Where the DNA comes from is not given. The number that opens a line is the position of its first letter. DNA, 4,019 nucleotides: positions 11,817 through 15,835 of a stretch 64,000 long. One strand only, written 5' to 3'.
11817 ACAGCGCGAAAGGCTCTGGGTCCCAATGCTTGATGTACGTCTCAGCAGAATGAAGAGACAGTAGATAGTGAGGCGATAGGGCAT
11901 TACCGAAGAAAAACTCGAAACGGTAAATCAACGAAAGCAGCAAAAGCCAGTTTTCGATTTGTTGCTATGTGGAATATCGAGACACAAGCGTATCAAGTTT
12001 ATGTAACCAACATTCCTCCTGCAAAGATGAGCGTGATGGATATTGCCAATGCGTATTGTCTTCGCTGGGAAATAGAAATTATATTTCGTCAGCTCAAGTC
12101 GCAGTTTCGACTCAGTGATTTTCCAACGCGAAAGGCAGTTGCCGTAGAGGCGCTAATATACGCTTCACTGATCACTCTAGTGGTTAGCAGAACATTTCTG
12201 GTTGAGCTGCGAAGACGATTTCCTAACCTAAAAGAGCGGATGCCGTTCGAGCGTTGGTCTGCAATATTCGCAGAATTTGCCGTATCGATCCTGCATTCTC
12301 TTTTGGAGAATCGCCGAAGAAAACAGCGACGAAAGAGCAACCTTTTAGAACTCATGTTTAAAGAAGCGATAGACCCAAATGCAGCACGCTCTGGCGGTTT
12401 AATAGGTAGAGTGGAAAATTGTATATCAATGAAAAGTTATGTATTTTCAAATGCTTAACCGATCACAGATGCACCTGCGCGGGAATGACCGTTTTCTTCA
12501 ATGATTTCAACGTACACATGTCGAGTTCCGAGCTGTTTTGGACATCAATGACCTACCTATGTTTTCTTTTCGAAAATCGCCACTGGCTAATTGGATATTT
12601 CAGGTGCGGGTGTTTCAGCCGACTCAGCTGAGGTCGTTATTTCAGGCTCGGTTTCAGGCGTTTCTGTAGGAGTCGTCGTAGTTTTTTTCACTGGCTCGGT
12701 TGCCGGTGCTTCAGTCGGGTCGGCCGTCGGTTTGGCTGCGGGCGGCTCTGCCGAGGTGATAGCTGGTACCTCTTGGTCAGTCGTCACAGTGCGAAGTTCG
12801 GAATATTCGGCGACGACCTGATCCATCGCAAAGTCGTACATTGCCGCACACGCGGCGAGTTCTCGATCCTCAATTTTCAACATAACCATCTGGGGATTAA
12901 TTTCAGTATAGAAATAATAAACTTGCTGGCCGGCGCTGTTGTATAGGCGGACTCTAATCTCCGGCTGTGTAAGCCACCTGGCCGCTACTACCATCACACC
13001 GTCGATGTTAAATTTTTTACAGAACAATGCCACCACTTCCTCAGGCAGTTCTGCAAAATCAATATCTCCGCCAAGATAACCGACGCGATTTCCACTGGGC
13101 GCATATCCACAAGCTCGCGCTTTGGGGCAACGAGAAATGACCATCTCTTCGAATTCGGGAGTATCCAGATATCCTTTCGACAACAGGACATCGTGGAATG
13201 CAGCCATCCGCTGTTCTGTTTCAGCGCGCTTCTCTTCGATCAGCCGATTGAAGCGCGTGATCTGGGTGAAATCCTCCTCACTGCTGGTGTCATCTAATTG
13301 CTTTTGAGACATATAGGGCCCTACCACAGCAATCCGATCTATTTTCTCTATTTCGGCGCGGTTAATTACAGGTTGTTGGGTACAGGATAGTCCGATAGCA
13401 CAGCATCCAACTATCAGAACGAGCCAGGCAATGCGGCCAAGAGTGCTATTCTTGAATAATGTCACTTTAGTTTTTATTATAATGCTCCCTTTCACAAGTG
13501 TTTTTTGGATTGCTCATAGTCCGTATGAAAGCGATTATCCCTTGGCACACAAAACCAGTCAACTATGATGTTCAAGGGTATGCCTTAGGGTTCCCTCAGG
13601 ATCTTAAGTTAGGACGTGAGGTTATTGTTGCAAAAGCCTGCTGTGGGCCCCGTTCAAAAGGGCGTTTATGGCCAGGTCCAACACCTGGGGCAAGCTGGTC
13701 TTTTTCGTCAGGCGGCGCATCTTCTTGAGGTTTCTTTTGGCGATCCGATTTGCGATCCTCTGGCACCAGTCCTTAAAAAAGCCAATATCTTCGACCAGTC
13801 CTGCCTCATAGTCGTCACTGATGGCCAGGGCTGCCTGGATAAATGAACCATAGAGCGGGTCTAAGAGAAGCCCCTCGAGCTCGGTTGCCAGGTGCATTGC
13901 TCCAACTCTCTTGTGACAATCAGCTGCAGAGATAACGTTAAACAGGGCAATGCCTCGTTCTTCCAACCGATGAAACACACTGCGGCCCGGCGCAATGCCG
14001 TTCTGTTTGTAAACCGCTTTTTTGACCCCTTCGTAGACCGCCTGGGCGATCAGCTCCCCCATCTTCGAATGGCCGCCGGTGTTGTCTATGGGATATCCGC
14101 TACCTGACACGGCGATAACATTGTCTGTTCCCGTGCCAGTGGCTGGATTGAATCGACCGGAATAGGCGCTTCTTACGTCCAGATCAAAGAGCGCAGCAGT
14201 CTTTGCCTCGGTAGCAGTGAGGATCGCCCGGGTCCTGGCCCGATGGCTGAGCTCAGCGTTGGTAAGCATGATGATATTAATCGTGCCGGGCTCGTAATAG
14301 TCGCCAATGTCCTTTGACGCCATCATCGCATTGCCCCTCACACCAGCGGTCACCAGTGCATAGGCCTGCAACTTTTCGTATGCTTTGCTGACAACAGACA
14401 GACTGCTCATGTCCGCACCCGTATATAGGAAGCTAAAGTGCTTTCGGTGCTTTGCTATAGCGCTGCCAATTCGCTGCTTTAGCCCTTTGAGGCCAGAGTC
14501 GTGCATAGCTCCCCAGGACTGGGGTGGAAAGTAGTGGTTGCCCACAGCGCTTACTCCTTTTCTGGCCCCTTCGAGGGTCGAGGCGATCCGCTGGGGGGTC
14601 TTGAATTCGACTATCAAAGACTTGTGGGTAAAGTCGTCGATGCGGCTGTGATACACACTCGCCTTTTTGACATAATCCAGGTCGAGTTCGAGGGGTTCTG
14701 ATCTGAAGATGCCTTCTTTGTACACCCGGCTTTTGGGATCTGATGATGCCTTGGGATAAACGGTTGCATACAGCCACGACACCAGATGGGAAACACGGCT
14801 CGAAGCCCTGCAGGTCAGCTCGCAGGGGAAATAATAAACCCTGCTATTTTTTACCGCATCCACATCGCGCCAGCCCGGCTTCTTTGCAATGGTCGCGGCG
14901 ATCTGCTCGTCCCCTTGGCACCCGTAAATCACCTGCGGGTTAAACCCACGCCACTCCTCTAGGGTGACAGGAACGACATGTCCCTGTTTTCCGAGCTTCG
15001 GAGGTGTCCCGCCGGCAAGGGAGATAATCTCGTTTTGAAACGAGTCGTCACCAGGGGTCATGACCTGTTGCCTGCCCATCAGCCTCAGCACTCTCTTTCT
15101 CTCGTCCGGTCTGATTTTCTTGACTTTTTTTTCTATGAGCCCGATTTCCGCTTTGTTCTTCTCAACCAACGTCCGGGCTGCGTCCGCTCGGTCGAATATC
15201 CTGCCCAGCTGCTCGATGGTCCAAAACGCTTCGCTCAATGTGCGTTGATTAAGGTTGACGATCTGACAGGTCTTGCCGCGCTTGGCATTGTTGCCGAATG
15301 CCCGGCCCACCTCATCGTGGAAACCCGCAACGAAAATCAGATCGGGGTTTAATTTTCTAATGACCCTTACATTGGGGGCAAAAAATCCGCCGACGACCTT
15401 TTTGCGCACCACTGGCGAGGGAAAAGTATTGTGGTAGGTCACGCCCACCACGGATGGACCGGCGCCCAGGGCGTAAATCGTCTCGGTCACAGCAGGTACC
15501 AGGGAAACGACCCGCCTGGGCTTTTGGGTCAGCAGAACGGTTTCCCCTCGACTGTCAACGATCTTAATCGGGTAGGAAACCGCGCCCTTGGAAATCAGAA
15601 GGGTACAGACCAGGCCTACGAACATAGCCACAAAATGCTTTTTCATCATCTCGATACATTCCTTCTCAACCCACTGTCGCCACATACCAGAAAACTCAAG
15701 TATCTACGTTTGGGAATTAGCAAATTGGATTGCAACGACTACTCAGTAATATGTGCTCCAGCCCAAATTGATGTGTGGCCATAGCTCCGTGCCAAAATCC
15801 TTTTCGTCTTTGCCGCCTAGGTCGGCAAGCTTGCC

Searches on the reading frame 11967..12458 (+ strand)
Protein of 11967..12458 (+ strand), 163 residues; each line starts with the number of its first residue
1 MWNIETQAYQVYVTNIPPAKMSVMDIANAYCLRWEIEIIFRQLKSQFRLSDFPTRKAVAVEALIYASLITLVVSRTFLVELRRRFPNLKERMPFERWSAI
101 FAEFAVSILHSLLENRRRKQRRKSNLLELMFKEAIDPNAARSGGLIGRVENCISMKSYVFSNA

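Call 61: search_protein_families(library=pfam, proteins=[window:11967-12458:+], max_evalue=0.00001)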
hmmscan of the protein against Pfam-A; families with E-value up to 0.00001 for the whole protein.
window:11967-12458:+ (163 aa): 1 family
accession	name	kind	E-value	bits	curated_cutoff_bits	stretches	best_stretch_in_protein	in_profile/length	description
PF01609.27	DDE_Tnp_1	-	8.6e-11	42.4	23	1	13-72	140-199/200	Transposase DDE domain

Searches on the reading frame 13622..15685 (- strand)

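Call 4: search_protein_families(library=ncbifam, proteins=[window:13622-15685:-], max_evalue=0.01)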
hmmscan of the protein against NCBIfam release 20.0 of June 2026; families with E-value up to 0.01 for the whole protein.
window:13622-15685:- (687 aa): 9 families
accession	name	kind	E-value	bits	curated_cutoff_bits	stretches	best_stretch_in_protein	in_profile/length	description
NF038002.1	bifunc_CbiS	equivalog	3.4e-21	76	250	1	403-633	48-265/335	bifunctional adenosylcobinamide hydrolase/alpha-ribazole phosphatase CbiS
TIGR03659.1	IsdE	equivalog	1.7e-17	63.5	298.65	1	48-287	30-268/292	heme ABC transporter substrate-binding protein IsdE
TIGR04281.1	peripla_PGF_1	equivalog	2.3e-17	63.2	325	1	37-227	2-186/330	PGF-CTERM-anchored ABC transporter substrate-binding protein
NF002894.0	PRK03379.1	equivalog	2.2e-11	43.4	234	1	51-227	19-186/266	vitamin B12 ABC transporter substrate-binding protein BtuF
NF008501.1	PRK11411.1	subfamily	1.3e-09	37.4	320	1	22-284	6-267/303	Fe(3+) dicitrate ABC transporter substrate-binding protein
NF038402.1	TroA_like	subfamily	1.3e-08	34.7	30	1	58-227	1-157/219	helical backbone metal receptor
TIGR03868.1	F420-O_ABCperi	hypoth_equivalog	8.1e-07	28.5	392.4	1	43-186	4-163/287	putative F420-0 ABC transporter substrate-binding protein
NF047879.1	catechol_SstD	exception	0.00015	20.9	450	1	105-290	128-320/343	ferrated catecholamine ABC transporter substrate-binding lipoprotein SstD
NF008200.0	PRK10957.1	equivalog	0.00037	19.5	205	1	35-189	36-198/330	Fe2+-enterobactin ABC transporter substrate-binding protein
